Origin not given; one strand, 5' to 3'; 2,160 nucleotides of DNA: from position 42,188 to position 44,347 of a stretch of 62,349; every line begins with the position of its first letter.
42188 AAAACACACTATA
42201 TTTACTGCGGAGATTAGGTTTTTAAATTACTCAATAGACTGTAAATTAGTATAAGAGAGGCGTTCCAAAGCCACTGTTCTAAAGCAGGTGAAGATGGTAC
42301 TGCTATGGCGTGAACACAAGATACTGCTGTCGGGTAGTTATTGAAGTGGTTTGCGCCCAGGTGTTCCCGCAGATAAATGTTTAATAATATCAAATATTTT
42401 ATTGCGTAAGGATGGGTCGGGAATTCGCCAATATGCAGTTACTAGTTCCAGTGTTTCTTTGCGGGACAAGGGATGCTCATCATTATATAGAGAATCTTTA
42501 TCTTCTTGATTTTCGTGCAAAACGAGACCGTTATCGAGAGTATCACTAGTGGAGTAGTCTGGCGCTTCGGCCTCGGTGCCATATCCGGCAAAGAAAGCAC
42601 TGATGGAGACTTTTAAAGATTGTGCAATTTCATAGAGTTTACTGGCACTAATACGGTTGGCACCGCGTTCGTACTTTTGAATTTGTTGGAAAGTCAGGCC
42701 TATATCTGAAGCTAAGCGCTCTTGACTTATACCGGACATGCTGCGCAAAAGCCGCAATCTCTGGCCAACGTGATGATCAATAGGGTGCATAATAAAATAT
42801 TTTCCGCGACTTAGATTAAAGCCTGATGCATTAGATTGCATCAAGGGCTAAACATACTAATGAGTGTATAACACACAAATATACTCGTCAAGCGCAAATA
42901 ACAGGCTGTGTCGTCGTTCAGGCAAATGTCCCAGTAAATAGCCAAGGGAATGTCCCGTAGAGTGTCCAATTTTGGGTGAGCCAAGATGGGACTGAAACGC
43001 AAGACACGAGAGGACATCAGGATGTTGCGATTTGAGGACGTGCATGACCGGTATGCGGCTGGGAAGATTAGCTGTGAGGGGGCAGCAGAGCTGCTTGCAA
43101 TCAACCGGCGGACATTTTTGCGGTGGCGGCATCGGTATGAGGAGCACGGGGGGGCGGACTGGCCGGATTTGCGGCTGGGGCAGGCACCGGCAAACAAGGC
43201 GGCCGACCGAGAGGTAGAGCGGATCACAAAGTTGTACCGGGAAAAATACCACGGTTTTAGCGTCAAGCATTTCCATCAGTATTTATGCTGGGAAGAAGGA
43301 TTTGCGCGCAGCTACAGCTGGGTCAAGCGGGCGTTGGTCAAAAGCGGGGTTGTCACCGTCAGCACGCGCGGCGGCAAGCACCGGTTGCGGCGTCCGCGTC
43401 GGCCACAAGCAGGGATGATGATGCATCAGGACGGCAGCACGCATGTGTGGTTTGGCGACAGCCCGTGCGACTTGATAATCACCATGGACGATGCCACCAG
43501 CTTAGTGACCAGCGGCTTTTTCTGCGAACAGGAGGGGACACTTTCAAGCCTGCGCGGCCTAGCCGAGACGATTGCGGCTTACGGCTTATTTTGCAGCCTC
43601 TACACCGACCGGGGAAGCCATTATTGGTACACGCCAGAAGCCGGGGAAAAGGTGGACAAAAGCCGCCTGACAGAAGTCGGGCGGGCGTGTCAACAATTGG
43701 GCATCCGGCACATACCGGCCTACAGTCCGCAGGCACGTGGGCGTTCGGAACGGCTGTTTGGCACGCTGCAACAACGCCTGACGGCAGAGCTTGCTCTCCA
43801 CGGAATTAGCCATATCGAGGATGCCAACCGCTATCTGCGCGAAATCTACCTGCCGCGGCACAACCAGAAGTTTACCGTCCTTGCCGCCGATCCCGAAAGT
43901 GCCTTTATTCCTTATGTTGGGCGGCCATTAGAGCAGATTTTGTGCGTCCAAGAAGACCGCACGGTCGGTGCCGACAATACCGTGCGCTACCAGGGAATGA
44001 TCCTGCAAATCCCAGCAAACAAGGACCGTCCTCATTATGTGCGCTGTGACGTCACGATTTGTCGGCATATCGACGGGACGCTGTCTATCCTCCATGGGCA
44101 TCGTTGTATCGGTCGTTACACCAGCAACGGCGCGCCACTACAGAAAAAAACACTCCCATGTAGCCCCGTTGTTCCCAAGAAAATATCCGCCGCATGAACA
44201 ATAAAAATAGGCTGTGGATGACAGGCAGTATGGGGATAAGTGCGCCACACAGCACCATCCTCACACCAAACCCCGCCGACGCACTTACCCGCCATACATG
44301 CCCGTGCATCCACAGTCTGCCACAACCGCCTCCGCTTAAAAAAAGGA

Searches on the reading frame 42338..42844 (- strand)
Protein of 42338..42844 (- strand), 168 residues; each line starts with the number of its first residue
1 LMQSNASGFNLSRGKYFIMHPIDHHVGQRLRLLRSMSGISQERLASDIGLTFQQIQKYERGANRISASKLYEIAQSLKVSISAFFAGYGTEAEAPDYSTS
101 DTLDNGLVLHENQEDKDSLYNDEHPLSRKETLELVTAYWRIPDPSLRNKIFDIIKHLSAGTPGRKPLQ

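Call 3: search_protein_families(library=pfam, proteins=[window:42338-42844:-], max_evalue=1)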
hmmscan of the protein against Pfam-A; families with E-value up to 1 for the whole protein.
window:42338-42844:- (168 aa): 5 families
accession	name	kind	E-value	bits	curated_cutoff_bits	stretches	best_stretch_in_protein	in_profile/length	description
PF12844.13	HTH_19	-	9.7e-12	45.1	30.2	1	27-89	1-63/64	Helix-turn-helix domain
PF01381.28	HTH_3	-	5.3e-11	42.8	23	1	30-82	1-53/55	Helix-turn-helix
PF13560.12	HTH_31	-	2.1e-07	31.5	27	1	26-79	2-56/64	Helix-turn-helix domain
PF13443.12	HTH_26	-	1.7e-05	25.4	22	1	30-82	2-55/63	Cro/C1-type HTH DNA-binding domain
PF15943.11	YdaS_toxin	-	0.051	13.8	30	1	40-76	10-46/65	Bacterial toxin YdaS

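Call 4: search_protein_families(library=ncbifam, proteins=[window:42338-42844:-], max_evalue=1)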
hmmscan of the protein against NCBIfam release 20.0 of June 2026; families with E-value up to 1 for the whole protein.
window:42338-42844:- (168 aa): 16 families
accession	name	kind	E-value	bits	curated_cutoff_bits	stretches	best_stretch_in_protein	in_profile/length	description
NF047948.1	male_kill_WMK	equivalog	1.7e-14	54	300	1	21-85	158-222/300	WO male-killing family protein Wmk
NF041951.1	phage_RstR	subfamily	7.8e-11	42.2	80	1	26-84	3-61/108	RstR family transcriptional repressor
NF006015.0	PRK08154.1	subfamily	8.2e-07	28.5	204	1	23-88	28-93/314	anaerobic benzoate catabolism transcriptional regulator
TIGR03070.1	couple_hipB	subfamily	1.8e-06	27.8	71.65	1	25-77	2-54/58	type II toxin-antitoxin system Y4mF family antitoxin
NF007257.0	PRK09706.1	subfamily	2.6e-06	27.3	101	1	24-121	4-97/135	transcriptional repressor DicA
NF052239.1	antitox_spr1629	equivalog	2.9e-06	26.6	335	1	26-86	3-63/377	spr1629 family repressor/antitoxin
NF007408.0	PRK09943.1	equivalog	8.4e-06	25.5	211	1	25-88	7-70/185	HTH-type transcriptional regulator PuuR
NF007271.0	PRK09726.1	equivalog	8.6e-05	22.5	79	1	27-82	14-69/88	type II toxin-antitoxin system antitoxin HipB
TIGR03830.1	CxxCG_CxxCG_HTH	subfamily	0.00063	19.5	61.8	1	26-68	66-108/127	type II TA system antitoxin MqsA family protein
NF003162.0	PRK04140.1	equivalog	0.0011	18.1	263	1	27-81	128-182/317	transcriptional regulator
NF038139.1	Reg_Aceta_RamB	equivalog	0.0017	17.1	700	1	25-85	2-61/465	acetate metabolism transcriptional regulator RamB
NF046032.1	TransRegSlrRBacil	equivalog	0.0096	16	250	1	26-85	2-62/149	HTH-type transcriptional regulator SlrR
TIGR01128.2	holA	equivalog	0.0099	15.2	80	1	32-77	247-291/316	DNA polymerase III subunit delta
NF041575.1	antitoxPezA_Strep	equivalog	0.017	15.1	290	1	26-81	2-57/158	type II toxin-antitoxin system antitoxin PezA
NF050110.1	TransRegBldD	equivalog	0.023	14.4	250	1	25-92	8-77/162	transcriptional regulator BldD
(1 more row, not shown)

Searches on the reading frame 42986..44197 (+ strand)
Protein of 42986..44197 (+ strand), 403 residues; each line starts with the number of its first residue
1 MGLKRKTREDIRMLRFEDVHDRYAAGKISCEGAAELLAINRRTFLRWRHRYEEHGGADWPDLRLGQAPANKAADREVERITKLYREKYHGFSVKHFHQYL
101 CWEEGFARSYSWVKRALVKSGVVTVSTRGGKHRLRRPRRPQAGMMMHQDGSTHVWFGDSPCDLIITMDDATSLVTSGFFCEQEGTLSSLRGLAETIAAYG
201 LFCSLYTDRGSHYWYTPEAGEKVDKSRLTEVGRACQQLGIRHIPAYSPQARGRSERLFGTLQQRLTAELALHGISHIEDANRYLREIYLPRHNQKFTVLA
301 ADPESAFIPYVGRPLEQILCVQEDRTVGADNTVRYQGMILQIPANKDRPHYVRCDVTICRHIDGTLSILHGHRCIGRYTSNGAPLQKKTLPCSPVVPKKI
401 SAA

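Call 3: search_protein_families(library=pfam, proteins=[window:42986-44197:+], max_evalue=1)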
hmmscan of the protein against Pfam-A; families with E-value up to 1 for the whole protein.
window:42986-44197:+ (403 aa): 8 families
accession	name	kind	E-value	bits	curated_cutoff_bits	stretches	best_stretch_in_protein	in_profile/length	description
PF13384.12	HTH_23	-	1.5e-06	28.2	24.6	1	22-56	13-45/50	Homeodomain-like domain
PF13518.12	HTH_28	-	1.1e-05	25.9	25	1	22-55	8-40/52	Helix-turn-helix domain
PF13551.12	HTH_29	-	0.00019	21.9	28.1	1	33-55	18-40/64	Winged helix-turn helix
PF13565.12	HTH_32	-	0.00038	21.4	33.7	1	43-115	1-71/73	Homeodomain-like domain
PF08822.17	DUF1804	-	0.0016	18.8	29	1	19-74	11-65/164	Protein of unknown function (DUF1804)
PF03683.19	UPF0175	-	0.13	12.4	27.9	1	15-47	21-53/75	Uncharacterised protein family (UPF0175)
PF19575.5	HTH_58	-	0.17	12.2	23.8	1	106-133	36-62/62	Helix-turn-helix domain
PF13683.12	rve_3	-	0.78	10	26.5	1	239-270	4-35/67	Integrase core domain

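Call 4: search_protein_families(library=ncbifam, proteins=[window:42986-44197:+], max_evalue=1)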
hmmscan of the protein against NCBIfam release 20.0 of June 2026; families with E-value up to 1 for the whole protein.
window:42986-44197:+ (403 aa): 6 families
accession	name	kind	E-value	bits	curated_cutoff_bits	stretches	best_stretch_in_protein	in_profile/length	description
NF033594.2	transpos_ISNCY_2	equivalog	5.9e-99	331.7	250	1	19-372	2-358/368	ISNCY family transposase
NF033577.2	transpos_IS481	equivalog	1.5e-26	93.6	224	1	28-277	14-255/284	IS481 family transposase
NF033545.0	transpos_IS630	equivalog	9e-07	28.6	100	1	25-158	10-150/299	IS630 family transposase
NF033546.1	transpos_IS21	equivalog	5e-05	23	160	1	27-117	8-95/294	IS21 family transposase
NF033516.0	transpos_IS3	equivalog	0.00031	20.1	160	1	25-158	98-222/369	IS3 family transposase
NF033547.1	transpos_IS1595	equivalog_domain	0.046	13.6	75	0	82-102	187-207/215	IS1595 family transposase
